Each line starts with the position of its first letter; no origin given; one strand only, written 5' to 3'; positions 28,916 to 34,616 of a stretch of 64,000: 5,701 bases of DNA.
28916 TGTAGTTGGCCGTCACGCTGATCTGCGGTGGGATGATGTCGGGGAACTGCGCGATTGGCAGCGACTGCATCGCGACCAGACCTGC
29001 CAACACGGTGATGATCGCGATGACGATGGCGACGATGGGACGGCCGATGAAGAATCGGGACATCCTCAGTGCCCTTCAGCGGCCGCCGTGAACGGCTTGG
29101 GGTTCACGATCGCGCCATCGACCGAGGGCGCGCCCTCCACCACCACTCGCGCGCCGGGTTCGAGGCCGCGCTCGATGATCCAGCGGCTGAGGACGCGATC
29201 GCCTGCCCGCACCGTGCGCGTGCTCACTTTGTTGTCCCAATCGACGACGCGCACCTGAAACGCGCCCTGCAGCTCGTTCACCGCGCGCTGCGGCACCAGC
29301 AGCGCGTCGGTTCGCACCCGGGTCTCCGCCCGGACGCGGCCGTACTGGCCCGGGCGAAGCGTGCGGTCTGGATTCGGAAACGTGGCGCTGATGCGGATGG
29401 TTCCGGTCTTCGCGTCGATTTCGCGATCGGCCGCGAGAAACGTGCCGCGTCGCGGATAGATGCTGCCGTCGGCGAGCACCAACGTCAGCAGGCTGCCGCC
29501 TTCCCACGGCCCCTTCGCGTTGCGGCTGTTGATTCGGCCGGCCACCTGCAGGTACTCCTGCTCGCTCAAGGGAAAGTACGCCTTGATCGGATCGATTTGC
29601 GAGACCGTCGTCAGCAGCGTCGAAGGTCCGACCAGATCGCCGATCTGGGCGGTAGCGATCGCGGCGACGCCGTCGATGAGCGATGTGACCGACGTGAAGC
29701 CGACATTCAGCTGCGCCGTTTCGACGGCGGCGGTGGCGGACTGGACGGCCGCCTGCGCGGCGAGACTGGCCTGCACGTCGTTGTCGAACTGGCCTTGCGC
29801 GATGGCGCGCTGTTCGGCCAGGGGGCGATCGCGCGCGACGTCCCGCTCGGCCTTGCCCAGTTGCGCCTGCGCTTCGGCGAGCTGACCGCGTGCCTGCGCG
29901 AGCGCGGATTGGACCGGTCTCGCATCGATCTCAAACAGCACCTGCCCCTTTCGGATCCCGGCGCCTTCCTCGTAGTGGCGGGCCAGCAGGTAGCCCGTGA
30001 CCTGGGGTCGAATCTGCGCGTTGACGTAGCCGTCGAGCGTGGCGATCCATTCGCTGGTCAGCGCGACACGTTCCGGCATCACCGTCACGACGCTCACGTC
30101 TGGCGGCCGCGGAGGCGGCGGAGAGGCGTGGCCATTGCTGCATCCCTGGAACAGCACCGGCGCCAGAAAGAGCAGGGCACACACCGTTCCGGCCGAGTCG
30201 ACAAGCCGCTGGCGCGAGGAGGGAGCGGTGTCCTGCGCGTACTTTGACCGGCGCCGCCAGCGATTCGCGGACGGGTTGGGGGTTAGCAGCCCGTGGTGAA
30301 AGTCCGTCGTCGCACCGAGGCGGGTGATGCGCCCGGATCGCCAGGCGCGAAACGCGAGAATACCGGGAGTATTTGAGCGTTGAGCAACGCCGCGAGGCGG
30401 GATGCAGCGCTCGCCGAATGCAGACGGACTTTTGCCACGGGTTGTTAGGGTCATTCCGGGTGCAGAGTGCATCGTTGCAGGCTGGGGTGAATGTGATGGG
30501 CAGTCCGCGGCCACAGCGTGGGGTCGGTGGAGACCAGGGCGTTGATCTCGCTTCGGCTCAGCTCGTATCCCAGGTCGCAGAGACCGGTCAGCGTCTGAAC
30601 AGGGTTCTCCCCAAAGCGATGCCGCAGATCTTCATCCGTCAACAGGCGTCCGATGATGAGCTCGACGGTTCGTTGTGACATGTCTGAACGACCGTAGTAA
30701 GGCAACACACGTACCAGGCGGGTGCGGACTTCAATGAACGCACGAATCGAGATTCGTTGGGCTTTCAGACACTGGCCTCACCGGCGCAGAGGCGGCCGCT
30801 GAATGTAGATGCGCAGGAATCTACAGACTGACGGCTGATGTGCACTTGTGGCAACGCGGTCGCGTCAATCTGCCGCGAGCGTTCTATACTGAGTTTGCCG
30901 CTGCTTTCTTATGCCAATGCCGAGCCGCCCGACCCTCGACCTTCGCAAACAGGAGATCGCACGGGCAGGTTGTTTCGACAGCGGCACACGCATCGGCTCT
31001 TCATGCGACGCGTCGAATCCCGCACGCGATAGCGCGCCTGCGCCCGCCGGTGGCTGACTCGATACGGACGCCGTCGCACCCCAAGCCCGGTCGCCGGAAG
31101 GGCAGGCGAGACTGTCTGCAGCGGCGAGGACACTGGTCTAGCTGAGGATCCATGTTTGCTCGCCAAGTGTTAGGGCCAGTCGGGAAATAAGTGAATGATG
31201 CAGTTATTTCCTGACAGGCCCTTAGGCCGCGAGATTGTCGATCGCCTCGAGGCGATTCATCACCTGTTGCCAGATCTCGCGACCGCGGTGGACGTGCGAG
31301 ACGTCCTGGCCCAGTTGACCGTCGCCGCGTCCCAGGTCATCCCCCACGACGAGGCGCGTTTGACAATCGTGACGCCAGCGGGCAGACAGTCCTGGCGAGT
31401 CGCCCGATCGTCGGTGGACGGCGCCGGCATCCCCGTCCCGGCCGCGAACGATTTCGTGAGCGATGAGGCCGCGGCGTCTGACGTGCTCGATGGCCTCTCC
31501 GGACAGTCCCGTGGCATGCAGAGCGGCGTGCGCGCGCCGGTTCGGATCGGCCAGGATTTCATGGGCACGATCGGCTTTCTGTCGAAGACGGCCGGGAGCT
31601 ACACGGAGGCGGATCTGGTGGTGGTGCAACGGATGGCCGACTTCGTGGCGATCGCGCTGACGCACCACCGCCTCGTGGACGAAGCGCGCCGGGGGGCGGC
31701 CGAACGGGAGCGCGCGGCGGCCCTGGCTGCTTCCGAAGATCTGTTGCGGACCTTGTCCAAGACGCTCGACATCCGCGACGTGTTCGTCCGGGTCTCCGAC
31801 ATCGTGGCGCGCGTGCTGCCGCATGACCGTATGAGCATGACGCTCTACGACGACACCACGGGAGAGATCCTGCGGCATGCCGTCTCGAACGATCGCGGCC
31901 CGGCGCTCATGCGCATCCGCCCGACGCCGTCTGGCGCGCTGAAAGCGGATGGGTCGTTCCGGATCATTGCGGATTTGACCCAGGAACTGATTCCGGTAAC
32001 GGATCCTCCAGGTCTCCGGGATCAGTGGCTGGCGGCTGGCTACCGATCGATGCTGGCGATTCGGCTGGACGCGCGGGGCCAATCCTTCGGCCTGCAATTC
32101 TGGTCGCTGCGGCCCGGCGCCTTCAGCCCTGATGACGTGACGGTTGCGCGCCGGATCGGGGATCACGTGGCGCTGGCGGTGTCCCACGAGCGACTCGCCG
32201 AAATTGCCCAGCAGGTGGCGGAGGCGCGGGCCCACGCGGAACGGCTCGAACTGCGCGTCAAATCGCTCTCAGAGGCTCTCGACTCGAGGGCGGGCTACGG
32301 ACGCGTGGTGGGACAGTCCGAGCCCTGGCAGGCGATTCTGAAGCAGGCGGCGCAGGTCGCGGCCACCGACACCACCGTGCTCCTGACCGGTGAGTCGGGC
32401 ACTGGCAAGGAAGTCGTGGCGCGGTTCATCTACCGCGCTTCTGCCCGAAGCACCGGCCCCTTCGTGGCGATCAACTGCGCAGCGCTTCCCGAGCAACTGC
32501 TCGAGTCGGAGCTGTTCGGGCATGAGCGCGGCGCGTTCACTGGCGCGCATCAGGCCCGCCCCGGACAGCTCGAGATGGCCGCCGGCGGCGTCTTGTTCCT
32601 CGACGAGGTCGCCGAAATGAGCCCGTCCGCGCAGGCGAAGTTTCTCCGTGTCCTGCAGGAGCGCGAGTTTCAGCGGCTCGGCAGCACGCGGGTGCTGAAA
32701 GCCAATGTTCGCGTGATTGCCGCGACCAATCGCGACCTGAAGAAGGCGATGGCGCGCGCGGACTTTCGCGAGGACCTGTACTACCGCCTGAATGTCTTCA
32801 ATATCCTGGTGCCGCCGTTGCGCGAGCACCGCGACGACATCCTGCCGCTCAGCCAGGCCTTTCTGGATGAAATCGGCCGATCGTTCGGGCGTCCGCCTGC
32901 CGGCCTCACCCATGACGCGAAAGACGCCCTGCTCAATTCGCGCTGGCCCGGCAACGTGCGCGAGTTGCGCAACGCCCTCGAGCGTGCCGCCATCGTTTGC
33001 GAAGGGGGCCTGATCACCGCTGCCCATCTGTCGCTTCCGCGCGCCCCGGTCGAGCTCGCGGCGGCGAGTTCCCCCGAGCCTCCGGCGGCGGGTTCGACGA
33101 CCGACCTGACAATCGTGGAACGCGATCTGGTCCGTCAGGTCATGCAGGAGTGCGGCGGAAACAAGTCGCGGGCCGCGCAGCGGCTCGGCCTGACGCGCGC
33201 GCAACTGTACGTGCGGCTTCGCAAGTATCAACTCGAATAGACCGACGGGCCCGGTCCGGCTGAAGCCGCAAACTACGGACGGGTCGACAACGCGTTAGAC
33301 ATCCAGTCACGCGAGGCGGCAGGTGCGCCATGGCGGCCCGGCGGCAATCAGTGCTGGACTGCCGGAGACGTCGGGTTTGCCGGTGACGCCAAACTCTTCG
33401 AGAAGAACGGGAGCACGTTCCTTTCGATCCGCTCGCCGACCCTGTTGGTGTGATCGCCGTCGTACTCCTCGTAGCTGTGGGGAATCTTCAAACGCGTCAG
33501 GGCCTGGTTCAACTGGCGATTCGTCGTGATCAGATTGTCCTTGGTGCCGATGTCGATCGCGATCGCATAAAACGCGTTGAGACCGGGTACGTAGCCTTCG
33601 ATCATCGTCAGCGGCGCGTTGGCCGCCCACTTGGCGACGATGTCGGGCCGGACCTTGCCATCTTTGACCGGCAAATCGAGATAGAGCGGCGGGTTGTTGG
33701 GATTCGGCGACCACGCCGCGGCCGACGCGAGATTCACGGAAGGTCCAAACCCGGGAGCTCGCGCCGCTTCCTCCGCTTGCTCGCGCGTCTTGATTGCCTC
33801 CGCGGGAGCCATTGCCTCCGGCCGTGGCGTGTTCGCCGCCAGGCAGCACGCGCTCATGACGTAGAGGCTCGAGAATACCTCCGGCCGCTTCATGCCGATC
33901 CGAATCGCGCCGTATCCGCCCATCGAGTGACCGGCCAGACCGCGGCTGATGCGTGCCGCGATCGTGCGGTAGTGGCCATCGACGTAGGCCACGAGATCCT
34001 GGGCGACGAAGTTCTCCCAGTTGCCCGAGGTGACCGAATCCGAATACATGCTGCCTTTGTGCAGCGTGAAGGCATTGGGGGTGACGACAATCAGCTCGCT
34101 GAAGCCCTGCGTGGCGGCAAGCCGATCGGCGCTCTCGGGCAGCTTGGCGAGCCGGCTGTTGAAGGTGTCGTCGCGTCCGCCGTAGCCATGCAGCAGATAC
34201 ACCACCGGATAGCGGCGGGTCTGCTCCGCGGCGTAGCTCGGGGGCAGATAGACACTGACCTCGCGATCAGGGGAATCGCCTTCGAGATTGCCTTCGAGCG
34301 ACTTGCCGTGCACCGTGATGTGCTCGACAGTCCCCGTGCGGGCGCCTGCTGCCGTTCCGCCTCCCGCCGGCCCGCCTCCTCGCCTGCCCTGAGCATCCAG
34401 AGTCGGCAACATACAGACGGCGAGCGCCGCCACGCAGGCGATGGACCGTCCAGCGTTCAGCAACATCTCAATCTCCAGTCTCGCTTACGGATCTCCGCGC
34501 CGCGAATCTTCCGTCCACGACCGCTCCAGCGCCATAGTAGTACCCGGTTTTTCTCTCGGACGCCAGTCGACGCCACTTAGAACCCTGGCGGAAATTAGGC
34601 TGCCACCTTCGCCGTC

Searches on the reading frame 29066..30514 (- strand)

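Call 75: search_protein_families(library=pfam, proteins=[window:29066-30514:-], max_evalue=0.00001)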
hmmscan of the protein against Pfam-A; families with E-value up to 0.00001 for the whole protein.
window:29066-30514:- (482 aa): 3 families
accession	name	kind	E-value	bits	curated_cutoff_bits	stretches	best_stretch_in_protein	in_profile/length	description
PF00529.27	CusB_dom_1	-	2.2e-08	34.7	26.5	1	138-459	2-89/89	Cation efflux system protein CusB domain 1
PF16576.10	HlyD_D23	-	6.8e-07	29.2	30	0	166-324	20-159/214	Barrel-sandwich domain of CusB or HlyD membrane-fusion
PF13437.12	HlyD_3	-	1.3e-06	29.5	22.2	0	276-389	2-106/106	HlyD family secretion protein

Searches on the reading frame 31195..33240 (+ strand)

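Call 75: search_protein_families(library=pfam, proteins=[window:31195-33240:+], max_evalue=0.00001)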
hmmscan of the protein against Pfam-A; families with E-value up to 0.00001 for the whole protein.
window:31195-33240:+ (681 aa): 9 families
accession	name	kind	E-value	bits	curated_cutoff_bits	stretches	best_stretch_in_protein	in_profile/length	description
PF00158.32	Sigma54_activat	-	7.9e-71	237.6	20.2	1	372-537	2-167/168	Sigma-54 interaction domain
PF14532.12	Sigma54_activ_2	-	1e-22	81.3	25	1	372-542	1-138/138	Sigma-54 interaction domain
PF25601.1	AAA_lid_14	-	2.2e-21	75.9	27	1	543-613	1-71/87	AAA+ ATPase lid domain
PF02954.25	HTH_8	-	3.4e-14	52.7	22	1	640-678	4-42/42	Bacterial regulatory protein, Fis family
PF07728.20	AAA_5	-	3.7e-11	43.6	22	1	395-514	2-124/139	AAA domain (dynein-related subfamily)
PF13185.12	GAF_2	-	3.1e-10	40.8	28.6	0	191-329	2-135/136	GAF domain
PF01590.32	GAF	-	6.5e-09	36.8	22.4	0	100-155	79-133/133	GAF domain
PF01078.27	Mg_chelatase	-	5.8e-08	32.8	20.3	0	450-512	93-157/207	Magnesium chelatase, subunit ChlI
PF00004.35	AAA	-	6.3e-08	33.6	21.2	1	395-520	1-119/131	ATPase family associated with various cellular activities (AAA)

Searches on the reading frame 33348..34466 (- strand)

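Call 75: search_protein_families(library=pfam, proteins=[window:33348-34466:-], max_evalue=0.00001)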
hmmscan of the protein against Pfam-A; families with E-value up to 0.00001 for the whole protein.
window:33348-34466:- (372 aa): 2 families
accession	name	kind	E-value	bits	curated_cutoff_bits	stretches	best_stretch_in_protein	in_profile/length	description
PF00756.26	Esterase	-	2.7e-25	90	22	1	67-340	7-236/251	Putative esterase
PF12697.13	Abhydrolase_6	-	1.7e-06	29.3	26.3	1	89-314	1-178/217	Alpha/beta hydrolase family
